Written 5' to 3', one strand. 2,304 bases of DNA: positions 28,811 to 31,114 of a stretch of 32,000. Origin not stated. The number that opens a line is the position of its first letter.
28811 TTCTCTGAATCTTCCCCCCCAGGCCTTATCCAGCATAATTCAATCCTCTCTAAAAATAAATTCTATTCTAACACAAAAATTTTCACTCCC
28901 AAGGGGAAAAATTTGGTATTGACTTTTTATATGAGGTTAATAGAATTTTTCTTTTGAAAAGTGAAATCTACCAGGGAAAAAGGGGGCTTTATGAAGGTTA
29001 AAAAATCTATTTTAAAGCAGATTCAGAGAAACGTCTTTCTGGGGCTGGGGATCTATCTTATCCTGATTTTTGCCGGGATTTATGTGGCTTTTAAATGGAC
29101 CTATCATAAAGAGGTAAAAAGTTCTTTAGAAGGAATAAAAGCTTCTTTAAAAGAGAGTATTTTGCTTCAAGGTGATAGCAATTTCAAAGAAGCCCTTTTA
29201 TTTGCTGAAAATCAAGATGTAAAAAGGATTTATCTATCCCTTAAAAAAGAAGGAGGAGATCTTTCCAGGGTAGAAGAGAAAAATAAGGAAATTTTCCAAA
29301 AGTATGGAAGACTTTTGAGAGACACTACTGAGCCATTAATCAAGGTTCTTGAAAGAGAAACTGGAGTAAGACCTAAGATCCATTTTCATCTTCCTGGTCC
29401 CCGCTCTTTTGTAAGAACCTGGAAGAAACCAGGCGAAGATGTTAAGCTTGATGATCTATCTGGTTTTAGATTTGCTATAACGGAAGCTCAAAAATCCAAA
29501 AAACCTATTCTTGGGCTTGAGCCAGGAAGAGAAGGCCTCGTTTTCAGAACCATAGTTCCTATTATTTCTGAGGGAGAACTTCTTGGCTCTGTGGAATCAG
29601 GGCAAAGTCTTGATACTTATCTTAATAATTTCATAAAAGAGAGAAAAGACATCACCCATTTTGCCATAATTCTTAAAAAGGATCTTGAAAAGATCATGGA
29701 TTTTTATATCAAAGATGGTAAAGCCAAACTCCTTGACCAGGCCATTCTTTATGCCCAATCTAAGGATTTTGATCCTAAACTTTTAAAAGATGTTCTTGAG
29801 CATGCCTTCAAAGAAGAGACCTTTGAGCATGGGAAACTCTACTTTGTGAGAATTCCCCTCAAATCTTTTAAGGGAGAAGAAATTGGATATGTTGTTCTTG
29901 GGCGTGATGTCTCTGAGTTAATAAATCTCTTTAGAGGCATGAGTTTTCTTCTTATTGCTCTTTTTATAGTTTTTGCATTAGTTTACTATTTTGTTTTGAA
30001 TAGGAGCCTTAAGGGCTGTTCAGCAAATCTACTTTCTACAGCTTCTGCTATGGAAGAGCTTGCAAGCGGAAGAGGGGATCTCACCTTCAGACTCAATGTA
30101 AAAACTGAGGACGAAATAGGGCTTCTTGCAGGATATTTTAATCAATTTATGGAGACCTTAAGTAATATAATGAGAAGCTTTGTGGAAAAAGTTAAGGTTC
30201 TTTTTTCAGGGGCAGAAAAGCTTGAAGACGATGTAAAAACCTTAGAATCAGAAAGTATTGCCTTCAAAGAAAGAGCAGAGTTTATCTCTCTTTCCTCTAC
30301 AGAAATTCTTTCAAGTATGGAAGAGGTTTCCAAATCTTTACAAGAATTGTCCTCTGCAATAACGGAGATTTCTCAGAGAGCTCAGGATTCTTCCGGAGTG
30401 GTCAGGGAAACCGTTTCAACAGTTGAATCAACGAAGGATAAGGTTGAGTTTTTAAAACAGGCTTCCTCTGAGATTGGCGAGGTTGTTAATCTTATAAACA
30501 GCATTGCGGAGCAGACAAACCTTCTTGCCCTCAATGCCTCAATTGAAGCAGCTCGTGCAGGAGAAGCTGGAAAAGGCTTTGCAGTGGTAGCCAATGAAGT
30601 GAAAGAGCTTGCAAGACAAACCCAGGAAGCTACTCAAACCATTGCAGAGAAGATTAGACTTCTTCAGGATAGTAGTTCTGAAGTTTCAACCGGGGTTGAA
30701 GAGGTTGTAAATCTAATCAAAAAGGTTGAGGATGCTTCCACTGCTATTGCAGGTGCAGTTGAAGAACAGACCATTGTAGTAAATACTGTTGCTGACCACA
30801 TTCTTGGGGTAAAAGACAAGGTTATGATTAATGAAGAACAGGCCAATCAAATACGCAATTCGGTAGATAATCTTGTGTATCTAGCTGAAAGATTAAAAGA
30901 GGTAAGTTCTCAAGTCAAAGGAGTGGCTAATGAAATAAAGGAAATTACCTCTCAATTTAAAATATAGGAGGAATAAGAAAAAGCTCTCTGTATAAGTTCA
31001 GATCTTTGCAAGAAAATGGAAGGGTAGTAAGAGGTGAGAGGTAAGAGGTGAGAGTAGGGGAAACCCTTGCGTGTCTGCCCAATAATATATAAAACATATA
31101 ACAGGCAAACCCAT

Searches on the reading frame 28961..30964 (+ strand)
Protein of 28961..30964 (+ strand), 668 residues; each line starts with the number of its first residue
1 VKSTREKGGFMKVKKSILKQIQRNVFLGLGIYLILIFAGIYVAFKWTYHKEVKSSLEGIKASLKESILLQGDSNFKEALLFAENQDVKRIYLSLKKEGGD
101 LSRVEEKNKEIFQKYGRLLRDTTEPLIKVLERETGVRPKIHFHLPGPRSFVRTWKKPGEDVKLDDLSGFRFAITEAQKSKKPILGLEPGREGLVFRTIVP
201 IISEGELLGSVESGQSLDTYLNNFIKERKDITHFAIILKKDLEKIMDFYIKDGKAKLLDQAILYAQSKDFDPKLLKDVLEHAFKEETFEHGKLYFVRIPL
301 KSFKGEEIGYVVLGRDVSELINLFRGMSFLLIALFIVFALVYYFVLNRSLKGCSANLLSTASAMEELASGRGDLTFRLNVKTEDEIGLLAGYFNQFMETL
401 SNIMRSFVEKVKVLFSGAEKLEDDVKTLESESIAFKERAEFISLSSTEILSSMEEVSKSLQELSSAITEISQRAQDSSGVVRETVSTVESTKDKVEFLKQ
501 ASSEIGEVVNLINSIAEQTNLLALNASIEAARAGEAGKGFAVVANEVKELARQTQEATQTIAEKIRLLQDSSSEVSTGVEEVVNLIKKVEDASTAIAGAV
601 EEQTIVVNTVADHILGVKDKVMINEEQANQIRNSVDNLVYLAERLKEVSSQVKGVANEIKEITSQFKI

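Call 21: search_protein_families(library=pfam, proteins=[window:28961-30964:+], max_evalue=10)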
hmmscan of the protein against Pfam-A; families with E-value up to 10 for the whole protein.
window:28961-30964:+ (668 aa): 34 families (the best 25 are shown)
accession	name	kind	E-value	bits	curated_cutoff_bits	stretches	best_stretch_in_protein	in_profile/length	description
PF00015.26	MCPsignal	-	3.9e-32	111.9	34.6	2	473-610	3-144/172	Methyl-accepting chemotaxis protein (MCP) signalling domain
PF14827.12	dCache_3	-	2.2e-18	67.2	25.7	1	93-320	32-238/239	Double sensory domain of two-component sensor kinase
PF00672.30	HAMP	-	1.8e-09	38.2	25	1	361-401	14-52/53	HAMP domain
PF06103.16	DUF948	-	0.00075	20.1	37.2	2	449-513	24-88/89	Bacterial protein of unknown function (DUF948)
PF17203.10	sCache_3_2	-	0.028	14.9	28.4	1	185-218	95-129/140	Single cache domain 3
PF06419.17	COG6_N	-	0.032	14.8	27.4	1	446-517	28-99/114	Conserved oligomeric complex COG6, N-terminal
PF04108.17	ATG17_like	-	0.034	14.1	43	1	359-661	17-331/355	Autophagy protein ATG17-like domain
PF05531.17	NPV_P10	-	0.046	14.6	29.8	1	611-664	10-63/75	Nucleopolyhedrovirus P10 protein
PF06009.19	Laminin_II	-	0.11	12.9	33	1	447-513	6-72/138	Laminin Domain II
PF16740.10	SKA2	-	0.15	12.3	30.1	2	626-665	28-67/110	Spindle and kinetochore-associated protein 2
PF22718.1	SNaCT13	-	0.18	12.4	27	1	408-462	90-145/158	Short NACHT-associated C-Terminal domain, family 13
PF04632.18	FUSC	-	0.18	10.8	30.9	1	395-575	157-330/660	Fusaric acid resistance protein family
PF00435.27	Spectrin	-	0.21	12.6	29.9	1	547-639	3-86/105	Spectrin repeat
PF25762.1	HAUS1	-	0.22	11.7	40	2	539-660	104-229/236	HAUS augmin-like complex subunit 1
PF25547.1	WXG100_2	-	0.26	11.7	27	1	591-666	40-112/150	WXG100 like domain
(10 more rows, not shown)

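Call 50: find_encoding_contigs(protein=window:28961-30964:+, flank=4000, max_places=8)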
Protein window:28961-30964:+ (668 aa): no gene with exactly this product is on record in the collection.
